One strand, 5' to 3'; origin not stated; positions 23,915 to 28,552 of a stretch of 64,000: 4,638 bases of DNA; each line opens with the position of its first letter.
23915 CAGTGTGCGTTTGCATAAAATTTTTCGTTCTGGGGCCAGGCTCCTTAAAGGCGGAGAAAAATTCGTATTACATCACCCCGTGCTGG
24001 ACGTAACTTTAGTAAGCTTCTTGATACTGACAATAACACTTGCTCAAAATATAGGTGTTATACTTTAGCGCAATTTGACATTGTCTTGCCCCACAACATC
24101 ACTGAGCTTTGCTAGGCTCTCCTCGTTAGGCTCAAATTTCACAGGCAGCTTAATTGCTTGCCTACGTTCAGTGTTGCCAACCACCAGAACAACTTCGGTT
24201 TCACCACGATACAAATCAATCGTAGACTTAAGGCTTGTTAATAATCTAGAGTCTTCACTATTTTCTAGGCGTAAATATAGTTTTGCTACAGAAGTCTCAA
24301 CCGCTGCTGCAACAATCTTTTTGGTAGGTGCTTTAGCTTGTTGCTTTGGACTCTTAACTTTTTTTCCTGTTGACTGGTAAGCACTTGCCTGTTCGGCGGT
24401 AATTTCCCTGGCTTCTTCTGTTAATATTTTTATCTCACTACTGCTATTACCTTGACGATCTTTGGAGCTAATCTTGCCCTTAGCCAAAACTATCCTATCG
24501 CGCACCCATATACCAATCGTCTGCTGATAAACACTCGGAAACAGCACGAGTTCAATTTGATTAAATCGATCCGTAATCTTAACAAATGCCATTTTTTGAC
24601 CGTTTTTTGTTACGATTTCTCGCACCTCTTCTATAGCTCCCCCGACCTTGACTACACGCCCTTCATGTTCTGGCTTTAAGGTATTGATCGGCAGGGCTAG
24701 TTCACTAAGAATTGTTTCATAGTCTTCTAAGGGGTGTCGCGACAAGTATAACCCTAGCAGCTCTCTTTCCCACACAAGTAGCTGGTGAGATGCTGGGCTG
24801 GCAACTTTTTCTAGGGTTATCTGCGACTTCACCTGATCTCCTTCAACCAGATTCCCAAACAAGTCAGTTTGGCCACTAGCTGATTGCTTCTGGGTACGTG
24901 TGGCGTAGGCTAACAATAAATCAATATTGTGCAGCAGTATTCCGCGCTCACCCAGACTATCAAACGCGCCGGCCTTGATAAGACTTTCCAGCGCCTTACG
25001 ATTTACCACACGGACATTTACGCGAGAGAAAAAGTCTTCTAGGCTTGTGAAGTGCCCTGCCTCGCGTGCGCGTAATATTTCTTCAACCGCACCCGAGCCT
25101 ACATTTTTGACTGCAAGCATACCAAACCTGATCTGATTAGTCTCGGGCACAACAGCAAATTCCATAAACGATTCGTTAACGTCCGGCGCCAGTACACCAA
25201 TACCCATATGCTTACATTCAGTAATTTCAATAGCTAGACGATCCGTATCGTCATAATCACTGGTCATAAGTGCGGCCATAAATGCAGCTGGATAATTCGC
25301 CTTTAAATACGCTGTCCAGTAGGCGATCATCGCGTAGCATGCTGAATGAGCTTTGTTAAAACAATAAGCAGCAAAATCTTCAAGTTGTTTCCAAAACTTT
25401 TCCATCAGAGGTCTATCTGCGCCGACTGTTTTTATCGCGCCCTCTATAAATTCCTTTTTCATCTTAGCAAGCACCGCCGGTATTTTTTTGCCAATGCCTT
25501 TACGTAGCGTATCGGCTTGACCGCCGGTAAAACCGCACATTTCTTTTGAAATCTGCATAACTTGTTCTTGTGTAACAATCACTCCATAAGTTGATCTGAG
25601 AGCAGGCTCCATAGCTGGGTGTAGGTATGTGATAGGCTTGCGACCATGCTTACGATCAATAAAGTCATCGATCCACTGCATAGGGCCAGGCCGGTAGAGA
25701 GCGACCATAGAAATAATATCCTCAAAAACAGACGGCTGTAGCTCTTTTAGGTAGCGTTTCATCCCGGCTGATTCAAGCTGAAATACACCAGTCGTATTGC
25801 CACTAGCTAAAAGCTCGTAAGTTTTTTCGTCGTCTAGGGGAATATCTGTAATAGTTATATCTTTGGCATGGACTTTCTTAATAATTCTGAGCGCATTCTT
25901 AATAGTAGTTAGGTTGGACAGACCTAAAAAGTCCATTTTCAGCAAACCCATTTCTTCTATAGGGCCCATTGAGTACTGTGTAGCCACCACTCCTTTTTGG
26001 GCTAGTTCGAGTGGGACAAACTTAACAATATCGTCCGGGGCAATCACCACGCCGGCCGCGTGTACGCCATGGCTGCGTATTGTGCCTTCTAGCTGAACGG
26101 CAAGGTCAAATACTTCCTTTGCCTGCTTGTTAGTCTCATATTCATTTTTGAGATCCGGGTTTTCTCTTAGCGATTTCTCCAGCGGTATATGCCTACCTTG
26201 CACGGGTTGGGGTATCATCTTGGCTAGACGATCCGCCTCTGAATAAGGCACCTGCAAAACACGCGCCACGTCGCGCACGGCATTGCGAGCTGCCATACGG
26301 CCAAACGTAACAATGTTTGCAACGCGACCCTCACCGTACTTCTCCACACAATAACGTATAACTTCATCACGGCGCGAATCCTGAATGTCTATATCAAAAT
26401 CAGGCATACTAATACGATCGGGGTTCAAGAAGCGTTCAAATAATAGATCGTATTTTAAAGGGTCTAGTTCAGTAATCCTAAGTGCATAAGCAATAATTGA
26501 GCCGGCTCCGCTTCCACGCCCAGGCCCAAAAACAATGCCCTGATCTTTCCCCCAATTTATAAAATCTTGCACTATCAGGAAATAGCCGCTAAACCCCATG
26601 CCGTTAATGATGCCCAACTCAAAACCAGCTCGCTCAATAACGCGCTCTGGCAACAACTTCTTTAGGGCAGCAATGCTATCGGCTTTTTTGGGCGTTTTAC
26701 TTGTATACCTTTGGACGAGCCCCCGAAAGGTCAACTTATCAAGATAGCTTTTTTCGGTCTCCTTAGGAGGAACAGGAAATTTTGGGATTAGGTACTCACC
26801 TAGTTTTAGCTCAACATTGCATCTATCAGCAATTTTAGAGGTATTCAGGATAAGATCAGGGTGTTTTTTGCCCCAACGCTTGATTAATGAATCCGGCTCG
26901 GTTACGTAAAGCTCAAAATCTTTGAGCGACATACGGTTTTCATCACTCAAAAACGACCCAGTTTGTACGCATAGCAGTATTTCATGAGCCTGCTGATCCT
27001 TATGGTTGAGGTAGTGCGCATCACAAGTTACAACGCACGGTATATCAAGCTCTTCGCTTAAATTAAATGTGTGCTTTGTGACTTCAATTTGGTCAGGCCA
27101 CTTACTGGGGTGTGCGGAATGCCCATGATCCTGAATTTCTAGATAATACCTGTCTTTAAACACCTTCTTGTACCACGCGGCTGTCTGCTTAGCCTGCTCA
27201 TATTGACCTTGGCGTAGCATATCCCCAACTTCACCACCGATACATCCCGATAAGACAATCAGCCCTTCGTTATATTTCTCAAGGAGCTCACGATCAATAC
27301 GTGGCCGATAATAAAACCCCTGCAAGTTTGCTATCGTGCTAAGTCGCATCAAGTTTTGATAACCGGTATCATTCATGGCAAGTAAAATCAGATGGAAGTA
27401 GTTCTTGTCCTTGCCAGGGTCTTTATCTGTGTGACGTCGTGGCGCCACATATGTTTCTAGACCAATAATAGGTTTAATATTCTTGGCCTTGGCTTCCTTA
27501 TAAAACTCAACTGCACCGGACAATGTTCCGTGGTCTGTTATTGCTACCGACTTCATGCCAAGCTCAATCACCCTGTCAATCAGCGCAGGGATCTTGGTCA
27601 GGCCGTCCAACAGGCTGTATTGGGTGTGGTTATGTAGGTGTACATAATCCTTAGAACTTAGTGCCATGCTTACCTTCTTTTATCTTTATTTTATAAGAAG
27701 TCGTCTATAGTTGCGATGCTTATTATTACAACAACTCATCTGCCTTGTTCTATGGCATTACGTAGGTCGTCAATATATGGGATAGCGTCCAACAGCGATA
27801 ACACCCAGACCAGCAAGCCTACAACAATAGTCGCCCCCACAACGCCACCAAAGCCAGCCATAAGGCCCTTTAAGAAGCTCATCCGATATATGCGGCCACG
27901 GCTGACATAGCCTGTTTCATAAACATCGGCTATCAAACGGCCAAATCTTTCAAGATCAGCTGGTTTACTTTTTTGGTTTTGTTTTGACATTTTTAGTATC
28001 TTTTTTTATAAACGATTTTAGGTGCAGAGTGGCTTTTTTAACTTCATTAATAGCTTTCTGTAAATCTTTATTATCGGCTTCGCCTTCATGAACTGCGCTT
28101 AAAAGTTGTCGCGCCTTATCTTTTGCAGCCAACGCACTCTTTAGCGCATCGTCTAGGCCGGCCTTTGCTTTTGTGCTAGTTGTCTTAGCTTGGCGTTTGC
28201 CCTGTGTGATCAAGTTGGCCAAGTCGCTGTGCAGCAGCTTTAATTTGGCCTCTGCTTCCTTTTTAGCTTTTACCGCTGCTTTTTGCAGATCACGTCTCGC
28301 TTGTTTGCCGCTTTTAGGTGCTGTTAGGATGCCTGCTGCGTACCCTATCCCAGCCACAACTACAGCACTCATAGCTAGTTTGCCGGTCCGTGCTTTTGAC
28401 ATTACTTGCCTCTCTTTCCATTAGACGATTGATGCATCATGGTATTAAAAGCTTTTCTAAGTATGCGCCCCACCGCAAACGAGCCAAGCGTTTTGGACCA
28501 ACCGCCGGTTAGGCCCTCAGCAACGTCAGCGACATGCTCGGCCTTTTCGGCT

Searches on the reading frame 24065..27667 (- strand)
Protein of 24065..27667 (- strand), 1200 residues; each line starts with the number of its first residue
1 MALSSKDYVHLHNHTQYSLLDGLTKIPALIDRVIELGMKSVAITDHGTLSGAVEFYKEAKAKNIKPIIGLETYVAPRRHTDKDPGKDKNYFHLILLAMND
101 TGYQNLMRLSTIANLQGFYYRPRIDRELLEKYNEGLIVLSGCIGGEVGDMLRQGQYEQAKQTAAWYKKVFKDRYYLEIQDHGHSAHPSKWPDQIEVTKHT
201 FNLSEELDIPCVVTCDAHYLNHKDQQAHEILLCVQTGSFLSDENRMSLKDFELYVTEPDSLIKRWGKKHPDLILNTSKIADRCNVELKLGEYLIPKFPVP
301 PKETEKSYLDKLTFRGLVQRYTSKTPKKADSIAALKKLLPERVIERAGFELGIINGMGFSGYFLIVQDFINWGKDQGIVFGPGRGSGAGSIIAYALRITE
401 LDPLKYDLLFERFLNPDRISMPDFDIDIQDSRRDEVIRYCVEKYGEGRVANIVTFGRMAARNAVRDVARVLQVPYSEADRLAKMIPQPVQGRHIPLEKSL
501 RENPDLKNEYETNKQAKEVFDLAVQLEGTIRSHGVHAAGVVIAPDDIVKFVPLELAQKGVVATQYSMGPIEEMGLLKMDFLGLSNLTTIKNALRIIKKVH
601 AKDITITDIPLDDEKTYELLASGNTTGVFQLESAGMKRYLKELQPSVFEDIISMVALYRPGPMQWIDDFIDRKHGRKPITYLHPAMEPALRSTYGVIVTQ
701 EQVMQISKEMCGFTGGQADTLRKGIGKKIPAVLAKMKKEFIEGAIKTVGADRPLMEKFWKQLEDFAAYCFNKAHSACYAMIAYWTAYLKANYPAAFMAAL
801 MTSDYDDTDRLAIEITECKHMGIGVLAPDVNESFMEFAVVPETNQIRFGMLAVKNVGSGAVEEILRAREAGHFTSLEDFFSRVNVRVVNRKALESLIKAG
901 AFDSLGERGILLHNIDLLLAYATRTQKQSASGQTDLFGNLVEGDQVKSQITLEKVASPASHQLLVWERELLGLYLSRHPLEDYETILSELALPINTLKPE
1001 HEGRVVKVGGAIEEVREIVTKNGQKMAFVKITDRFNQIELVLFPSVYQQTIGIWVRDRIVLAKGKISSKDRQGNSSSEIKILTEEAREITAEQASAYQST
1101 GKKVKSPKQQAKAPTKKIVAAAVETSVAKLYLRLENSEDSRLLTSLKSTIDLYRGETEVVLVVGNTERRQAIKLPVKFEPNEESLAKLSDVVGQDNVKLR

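Call 7: search_protein_families(library=ncbifam, max_evalue=1e-8, proteins=[window:24065-27667:-])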
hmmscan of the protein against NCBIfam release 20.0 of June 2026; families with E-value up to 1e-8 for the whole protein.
window:24065-27667:- (1200 aa): 13 families
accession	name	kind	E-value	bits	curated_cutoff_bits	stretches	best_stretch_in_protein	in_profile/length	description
NF004226.0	PRK05673.1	equivalog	0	1357.8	1002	1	5-1198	3-1144/1146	DNA polymerase III subunit alpha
NF005298.0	PRK06826.1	equivalog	0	1348.5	1260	1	6-1199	3-1150/1151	DNA polymerase III subunit alpha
TIGR00594.1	polc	superfamily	0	1287.9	434.35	1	8-1043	1-1022/1022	DNA polymerase III subunit alpha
NF005617.0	PRK07374.1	equivalog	0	1066.3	1653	1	7-1092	2-1093/1170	DNA polymerase III subunit alpha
NF005377.0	PRK06920.1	equivalog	2.9e-290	965.8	1806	1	7-1075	2-1015/1108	DNA polymerase III subunit alpha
NF007079.0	PRK09532.1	equivalog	1.1e-223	745.1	1525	1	8-772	3-778/876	DNA polymerase III subunit alpha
NF005516.0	PRK07135.1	equivalog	4.1e-205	683.9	1084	2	219-1045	135-939/974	DNA polymerase III DnaE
NF004550.0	PRK05898.1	equivalog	1.7e-192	642.1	1182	2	273-923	195-828/971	DNA polymerase III subunit alpha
NF005582.0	PRK07279.1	equivalog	2.9e-186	621.5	1279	2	203-1072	142-953/1033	DNA polymerase III subunit alpha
NF004225.0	PRK05672.1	subfamily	2.1e-176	588.9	939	1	6-1070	4-1019/1047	error-prone DNA polymerase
NF005616.0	PRK07373.1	equivalog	7.1e-81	272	646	1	765-1075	33-352/449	DNA polymerase III subunit alpha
NF001688.0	PRK00448.1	equivalog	6e-61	206.3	873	2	85-405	609-914/1445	PolC-type DNA polymerase III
TIGR01405.1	polC_Gram_pos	equivalog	3.7e-49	167.3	1043.45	2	86-405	376-679/1211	DNA polymerase III subunit alpha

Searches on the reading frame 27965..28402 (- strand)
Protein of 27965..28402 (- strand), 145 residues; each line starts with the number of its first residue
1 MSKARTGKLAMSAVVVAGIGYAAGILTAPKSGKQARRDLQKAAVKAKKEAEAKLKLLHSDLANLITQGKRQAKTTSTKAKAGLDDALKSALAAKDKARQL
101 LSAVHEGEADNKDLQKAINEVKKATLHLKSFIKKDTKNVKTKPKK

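Call 14: search_protein_families(library=pfam, max_evalue=0.000001, proteins=[window:27965-28402:-])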
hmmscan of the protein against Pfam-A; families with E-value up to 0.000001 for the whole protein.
window:27965-28402:- (145 aa): 1 family
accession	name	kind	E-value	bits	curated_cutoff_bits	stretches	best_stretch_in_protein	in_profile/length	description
PF12732.12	YtxH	-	3.8e-09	37.3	37.5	1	13-80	4-60/71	YtxH-like protein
